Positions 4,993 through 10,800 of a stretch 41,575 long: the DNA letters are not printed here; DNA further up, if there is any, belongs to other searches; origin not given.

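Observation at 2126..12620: Three-gene, translationally coupled operon: Druantia type III-like pair plus an unreported NERD nuclease-SF1 helicase partner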

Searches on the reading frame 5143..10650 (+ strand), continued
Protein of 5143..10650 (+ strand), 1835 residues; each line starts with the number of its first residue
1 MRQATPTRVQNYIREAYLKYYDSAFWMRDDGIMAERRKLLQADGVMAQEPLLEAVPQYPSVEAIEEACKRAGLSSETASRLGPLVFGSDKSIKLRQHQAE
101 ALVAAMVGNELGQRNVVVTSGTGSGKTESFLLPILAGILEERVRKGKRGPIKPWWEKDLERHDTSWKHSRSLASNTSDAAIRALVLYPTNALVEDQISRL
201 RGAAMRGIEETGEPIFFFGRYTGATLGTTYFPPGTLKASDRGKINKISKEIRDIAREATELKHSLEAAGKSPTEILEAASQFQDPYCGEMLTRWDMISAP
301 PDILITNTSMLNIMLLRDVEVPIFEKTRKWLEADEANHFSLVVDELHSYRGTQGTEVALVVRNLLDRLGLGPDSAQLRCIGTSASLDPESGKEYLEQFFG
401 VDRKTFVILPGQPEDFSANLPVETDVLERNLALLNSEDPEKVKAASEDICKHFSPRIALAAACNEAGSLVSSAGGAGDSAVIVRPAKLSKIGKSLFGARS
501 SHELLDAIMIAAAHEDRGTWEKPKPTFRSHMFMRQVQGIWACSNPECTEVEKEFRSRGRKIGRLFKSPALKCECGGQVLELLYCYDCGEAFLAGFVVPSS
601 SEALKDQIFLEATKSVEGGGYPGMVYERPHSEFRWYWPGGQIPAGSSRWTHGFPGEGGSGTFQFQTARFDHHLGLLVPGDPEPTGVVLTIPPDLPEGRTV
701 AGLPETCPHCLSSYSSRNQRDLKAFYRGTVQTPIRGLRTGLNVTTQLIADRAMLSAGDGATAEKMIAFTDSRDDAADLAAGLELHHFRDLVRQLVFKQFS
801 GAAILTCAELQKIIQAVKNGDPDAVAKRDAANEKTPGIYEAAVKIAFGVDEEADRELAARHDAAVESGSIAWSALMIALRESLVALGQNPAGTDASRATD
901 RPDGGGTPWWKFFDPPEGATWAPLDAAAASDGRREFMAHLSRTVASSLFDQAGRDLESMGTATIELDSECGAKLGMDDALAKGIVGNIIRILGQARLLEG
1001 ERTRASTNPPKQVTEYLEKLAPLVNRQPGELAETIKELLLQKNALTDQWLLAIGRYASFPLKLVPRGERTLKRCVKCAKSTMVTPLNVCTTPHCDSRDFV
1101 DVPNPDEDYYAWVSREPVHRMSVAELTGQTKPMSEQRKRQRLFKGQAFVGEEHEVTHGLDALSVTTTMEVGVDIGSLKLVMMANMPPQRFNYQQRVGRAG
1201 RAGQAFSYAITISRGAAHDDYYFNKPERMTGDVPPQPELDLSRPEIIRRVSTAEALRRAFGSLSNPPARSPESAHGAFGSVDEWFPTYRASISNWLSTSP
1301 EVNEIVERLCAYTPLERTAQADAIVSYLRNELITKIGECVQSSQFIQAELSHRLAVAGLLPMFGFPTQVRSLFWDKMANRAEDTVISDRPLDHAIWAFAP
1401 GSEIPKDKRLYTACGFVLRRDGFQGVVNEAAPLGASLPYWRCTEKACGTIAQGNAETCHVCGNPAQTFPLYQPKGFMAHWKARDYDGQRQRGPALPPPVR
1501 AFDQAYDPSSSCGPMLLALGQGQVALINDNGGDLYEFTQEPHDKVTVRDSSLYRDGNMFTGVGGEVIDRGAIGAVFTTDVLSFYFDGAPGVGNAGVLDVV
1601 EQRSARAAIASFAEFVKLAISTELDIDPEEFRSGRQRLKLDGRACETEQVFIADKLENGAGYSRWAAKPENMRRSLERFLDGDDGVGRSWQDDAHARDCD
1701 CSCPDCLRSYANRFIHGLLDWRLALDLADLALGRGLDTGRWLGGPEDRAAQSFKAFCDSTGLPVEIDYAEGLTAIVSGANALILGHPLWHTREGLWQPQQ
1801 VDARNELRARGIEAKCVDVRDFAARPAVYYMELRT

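Call 44: get_annotated_region(hit=H7, flank=9000)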
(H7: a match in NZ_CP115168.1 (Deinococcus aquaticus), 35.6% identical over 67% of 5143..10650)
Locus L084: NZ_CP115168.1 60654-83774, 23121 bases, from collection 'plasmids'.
description: Deinococcus aquaticus strain PB-314 plasmid pDATS03, complete sequence
organism: Deinococcus aquaticus (NCBI taxid 328692)
taxonomy: Bacteria; Deinococcota; Deinococci; Deinococcales; Deinococcaceae; Deinococcus; Deinococcus aquaticus
host: -; source: Freshwater stream system, activated sludge; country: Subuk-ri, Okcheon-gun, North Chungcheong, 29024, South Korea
typing (MOB-suite, as given by PLSDB): non-mobilizable
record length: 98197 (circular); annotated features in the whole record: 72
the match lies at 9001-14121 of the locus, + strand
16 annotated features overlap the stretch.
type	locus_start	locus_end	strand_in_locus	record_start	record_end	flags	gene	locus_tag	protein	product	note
CDS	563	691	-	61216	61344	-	-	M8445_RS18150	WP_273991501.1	hypothetical protein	-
CDS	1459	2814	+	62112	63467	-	-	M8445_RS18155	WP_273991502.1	hypothetical protein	-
CDS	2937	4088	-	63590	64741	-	-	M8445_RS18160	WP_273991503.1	hypothetical protein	-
CDS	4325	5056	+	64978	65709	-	-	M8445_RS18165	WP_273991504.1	hypothetical protein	-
CDS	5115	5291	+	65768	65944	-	-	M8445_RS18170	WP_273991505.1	hypothetical protein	-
CDS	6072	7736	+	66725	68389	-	-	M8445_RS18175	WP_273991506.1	hypothetical protein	-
CDS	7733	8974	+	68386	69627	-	-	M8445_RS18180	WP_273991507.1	hypothetical protein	-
CDS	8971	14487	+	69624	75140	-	-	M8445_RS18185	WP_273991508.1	DEAD/DEAH box helicase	-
CDS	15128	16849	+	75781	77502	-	-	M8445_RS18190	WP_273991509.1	NERD domain-containing protein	-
CDS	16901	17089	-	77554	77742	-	-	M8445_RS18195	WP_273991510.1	hypothetical protein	-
CDS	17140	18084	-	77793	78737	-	-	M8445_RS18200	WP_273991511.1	hypothetical protein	-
CDS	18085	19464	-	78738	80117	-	csm5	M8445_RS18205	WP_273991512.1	type III-A CRISPR-associated RAMP protein Csm5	GO:0043571 - maintenance of CRISPR repeat elements [Evidence IEA]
CDS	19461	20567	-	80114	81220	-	-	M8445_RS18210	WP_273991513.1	hypothetical protein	-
CDS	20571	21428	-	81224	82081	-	csm3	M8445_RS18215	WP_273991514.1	type III-A CRISPR-associated RAMP protein Csm3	GO:0043571 - maintenance of CRISPR repeat elements [Evidence IEA]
CDS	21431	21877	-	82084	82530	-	csm2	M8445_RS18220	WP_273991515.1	type III-A CRISPR-associated protein Csm2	GO:0043571 - maintenance of CRISPR repeat elements [Evidence IEA]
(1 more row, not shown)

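Call 45: get_annotated_region(hit=H8, flank=9000)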
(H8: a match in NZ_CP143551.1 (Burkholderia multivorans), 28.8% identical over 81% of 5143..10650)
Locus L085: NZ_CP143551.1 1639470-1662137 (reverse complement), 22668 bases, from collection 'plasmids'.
description: Burkholderia multivorans strain 2023CK-01339 plasmid unnamed1, complete sequence
organism: Burkholderia multivorans (NCBI taxid 87883)
taxonomy: Bacteria; Pseudomonadota; Betaproteobacteria; Burkholderiales; Burkholderiaceae; Burkholderia; Burkholderia multivorans
host: -; source: Homo sapiens,bronchoalveolar lavage; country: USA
typing (MOB-suite, as given by PLSDB): non-mobilizable
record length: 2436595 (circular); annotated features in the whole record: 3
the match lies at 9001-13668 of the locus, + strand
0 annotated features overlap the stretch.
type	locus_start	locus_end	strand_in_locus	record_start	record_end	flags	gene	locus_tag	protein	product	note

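Call 46: get_annotated_region(hit=H9, flank=9000)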
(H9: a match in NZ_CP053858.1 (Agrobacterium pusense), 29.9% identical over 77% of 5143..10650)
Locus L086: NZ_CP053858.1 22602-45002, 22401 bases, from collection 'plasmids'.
description: Agrobacterium pusense strain 76 plasmid pR76, complete sequence
organism: Agrobacterium pusense (NCBI taxid 648995)
taxonomy: Bacteria; Pseudomonadota; Alphaproteobacteria; Hyphomicrobiales; Rhizobiaceae; Agrobacterium; Agrobacterium pusense
host: -; source: Fusarium oxysporum f. sp. cucumerinum,whole organism,hyphae; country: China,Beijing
typing (MOB-suite, as given by PLSDB): non-mobilizable; mating-pair formation MPF_T
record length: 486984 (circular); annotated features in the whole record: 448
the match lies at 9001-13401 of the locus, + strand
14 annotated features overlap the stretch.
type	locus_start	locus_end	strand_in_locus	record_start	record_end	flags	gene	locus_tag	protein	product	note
CDS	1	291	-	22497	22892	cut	-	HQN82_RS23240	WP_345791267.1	AAA family ATPase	-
CDS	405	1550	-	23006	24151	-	-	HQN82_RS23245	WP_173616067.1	site-specific integrase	GO:0015074 - DNA integration [Evidence IEA]; GO:0006310 - DNA recombination [Evidence IEA]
CDS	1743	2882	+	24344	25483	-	-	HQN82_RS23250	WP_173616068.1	RHE_PE00001 family protein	-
CDS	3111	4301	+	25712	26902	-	-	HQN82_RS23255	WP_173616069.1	DNA cytosine methyltransferase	GO:0006304 - DNA modification [Evidence IEA]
CDS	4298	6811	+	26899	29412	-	-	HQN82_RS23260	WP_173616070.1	hypothetical protein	-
CDS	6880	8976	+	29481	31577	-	-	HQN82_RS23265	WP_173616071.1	hypothetical protein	-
CDS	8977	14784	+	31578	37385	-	-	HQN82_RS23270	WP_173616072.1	DEAD/DEAH box helicase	-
CDS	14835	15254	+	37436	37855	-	-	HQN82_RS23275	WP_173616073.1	very short patch repair endonuclease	-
CDS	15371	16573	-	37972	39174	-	-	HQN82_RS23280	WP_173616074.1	hypothetical protein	-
CDS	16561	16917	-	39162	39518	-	-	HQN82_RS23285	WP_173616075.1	hypothetical protein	-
CDS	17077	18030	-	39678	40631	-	-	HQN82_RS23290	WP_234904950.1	HNH endonuclease signature motif containing protein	-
CDS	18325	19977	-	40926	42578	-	-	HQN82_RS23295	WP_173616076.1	hypothetical protein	-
CDS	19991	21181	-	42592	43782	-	-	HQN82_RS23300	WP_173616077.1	caspase family protein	GO:0006508 - proteolysis [Evidence IEA]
CDS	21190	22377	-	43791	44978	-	-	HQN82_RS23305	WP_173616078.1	hypothetical protein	-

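Call 47: search_protein_families(library=padloc, proteins=[L086:4298-6811:+, L086:6880-8976:+, L086:8977-14784:+, L084:15128-16849:+, L084:6072-7736:+, L084:7733-8974:+, L082:6062-8056:+, L082:8053-8961:+], max_evalue=0.001)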
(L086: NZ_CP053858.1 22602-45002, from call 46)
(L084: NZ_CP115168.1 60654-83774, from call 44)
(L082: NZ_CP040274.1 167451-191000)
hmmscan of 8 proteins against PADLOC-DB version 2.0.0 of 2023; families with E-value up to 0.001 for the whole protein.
L086:4298-6811:+ (837 aa): 3 families
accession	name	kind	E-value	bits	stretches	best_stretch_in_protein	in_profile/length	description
PDLC00019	DruF2|DruF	-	1.1e-251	835.5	1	10-835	5-845/850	Unknown function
PDLC00022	DruF2|DruF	-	5.3e-11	39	1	86-195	83-187/927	Unknown function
PDLC00018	DruF2|DruF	-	7.2e-11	38.6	1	85-195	82-187/929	Unknown function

L086:6880-8976:+ (698 aa): 1 family
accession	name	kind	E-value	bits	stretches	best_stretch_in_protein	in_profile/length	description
PDLC00025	DruG2|DruG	-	1.7e-124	414.9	1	2-673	14-679/704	Unknown function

L086:8977-14784:+ (1935 aa): 23 families
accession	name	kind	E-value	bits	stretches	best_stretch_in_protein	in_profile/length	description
PDLC00014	DruE2|DruE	-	0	2340.4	1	1-1931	1-1924/1928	SNF2 family N-terminal domain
PDLC00015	DruE2|DruE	-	0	1622.4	1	1-1931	2-1881/1887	SNF2 family N-terminal domain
PDLC00051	DruE4|DruE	-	0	1183.6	1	1-1931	3-1824/1829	SNF2 family N-terminal domain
PDLC00013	DruE1|DruE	-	5.7e-139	463.4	3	9-850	12-767/1776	SNF2 family N-terminal domain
PDLC00037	DruE3|DruE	-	5.8e-69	231.2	4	1198-1281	1054-1137/2055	SNF2 family N-terminal domain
PDLC00035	DruE3|DruE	-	1.2e-53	180.2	4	1198-1295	1057-1154/1460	SNF2 family N-terminal domain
PDLC00036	DruE3|DruE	-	5.3e-46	154.4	3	1198-1257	1047-1106/2023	SNF2 family N-terminal domain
PDLC03960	SngC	-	5.9e-17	59.7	2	1205-1258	322-375/720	-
PDLC02896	DpdJ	-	1.8e-15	53.7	2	185-393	212-398/1487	DpdJ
PDLC02503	BrxHI|BrxHII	-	2.6e-11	40.6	1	1206-1256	304-354/698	BrxHI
PDLC01196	Cas3d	-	7.2e-09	32.7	1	103-150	7-53/594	CAS-I-D; effector_G3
PDLC02569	DrmA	-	4.1e-08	29.5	1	1194-1258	823-887/1095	DrmA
PDLC02570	DrmA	-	8.4e-07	25.7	1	1202-1266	583-646/851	DrmA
PDLC02501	BrxHI|BrxHII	-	1.6e-06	24.6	1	1204-1255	302-353/925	BrxHI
PDLC02867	DpdF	-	8.6e-06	22.3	1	1199-1256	423-480/855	DpdF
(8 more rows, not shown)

L084:15128-16849:+ (573 aa): 11 families
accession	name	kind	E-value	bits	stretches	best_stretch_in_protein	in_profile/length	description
PDLC01087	C3a187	-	4.5e-73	244.9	1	1-549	1-541/559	NERD+UvrD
PDLC03002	Helicase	-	1.3e-09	34.8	1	220-243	205-228/707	-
PDLC03813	RTasNERD-Hel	-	4.9e-08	30.5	0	34-112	29-108/519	DRT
PDLC00112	GajB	-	1.4e-06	25.3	1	312-367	203-258/581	UrvD helicase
PDLC03802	RTasHel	-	2.3e-06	24.8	0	220-290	19-91/675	DRT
PDLC00132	GajB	-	7.2e-06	22.9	0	206-255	3-54/625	UrvD helicase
PDLC00117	GajB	-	2.4e-05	21.1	0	319-365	217-264/604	UrvD helicase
PDLC00149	GajB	-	3.6e-05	20.4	0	304-366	191-252/577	UrvD helicase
PDLC00122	GajB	-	4.2e-05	20.6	0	481-556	402-477/502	UrvD helicase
PDLC00121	GajB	-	0.00011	18.9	0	221-289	20-94/565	UrvD helicase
PDLC00136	GajB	-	0.00068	16.6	0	316-365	202-251/570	UrvD helicase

L084:6072-7736:+ (554 aa): 9 families
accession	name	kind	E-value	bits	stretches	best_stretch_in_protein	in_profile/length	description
PDLC00016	DruF2|DruF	-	1.7e-10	37.6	1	3-197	23-224/1030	Unknown function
PDLC00052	DruF4|DruF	-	1.4e-09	34.7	1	86-462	92-478/692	Unknown function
PDLC00023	DruF2|DruF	-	1.8e-09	34.3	1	4-197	9-207/1011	Unknown function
PDLC00054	DruF4|DruF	-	1.9e-08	31.3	1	3-240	2-238/678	Unknown function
PDLC00017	DruF2|DruF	-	3.9e-07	26.7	1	72-460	79-478/693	Unknown function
PDLC00020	DruF2|DruF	-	7.7e-07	25.6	1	72-191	78-203/693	Unknown function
PDLC00055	DruF4|DruF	-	3e-06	23.9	1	80-466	82-481/703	Unknown function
PDLC00021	DruF2|DruF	-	5.6e-05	19.9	1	82-240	81-238/676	Unknown function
PDLC00053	DruF4|DruF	-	7e-05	19.5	1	4-135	3-138/689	Unknown function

L084:7733-8974:+ (413 aa): 3 families
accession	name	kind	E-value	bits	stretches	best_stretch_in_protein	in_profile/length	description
PDLC00057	DruL4|DruL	-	1.1e-14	52.5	1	293-401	187-302/309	Unknown function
PDLC00023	DruF2|DruF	-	0.00052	16.2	0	344-398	945-1007/1011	Unknown function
PDLC00056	DruL4|DruL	-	0.00058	16.7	0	347-379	250-282/330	Unknown function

L082:6062-8056:+ (664 aa): 10 families
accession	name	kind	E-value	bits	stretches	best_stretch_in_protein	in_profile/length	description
PDLC00054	DruF4|DruF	-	2.6e-35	120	1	12-494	2-502/678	Unknown function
PDLC00021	DruF2|DruF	-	4.1e-31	106.3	1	12-500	2-506/676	Unknown function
PDLC00023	DruF2|DruF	-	7.3e-31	105.1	1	11-266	7-271/1011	Unknown function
PDLC00016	DruF2|DruF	-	1.6e-24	84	1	11-260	22-282/1030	Unknown function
PDLC00052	DruF4|DruF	-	2.4e-20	70.3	1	8-281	5-286/692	Unknown function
PDLC00053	DruF4|DruF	-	7.4e-20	69.1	2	13-262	3-260/689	Unknown function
PDLC00020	DruF2|DruF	-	1.1e-17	61.5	1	9-281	6-288/693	Unknown function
PDLC00017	DruF2|DruF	-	7.2e-17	58.8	1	90-460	84-481/693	Unknown function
PDLC00055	DruF4|DruF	-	1.7e-09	34.7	1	13-202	5-196/703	Unknown function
PDLC00022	DruF2|DruF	-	0.00091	15.1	0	55-162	48-149/927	Unknown function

L082:8053-8961:+ (302 aa): 4 families
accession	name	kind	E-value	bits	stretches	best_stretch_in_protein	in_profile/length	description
PDLC00057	DruL4|DruL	-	5.6e-23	79.7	1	5-293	3-303/309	Unknown function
PDLC00023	DruF2|DruF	-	3e-11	40.1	1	43-287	744-1005/1011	Unknown function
PDLC00056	DruL4|DruL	-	2.7e-09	34.3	1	6-267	3-279/330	Unknown function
PDLC00016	DruF2|DruF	-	2.1e-07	27.3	1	65-269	789-999/1030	Unknown function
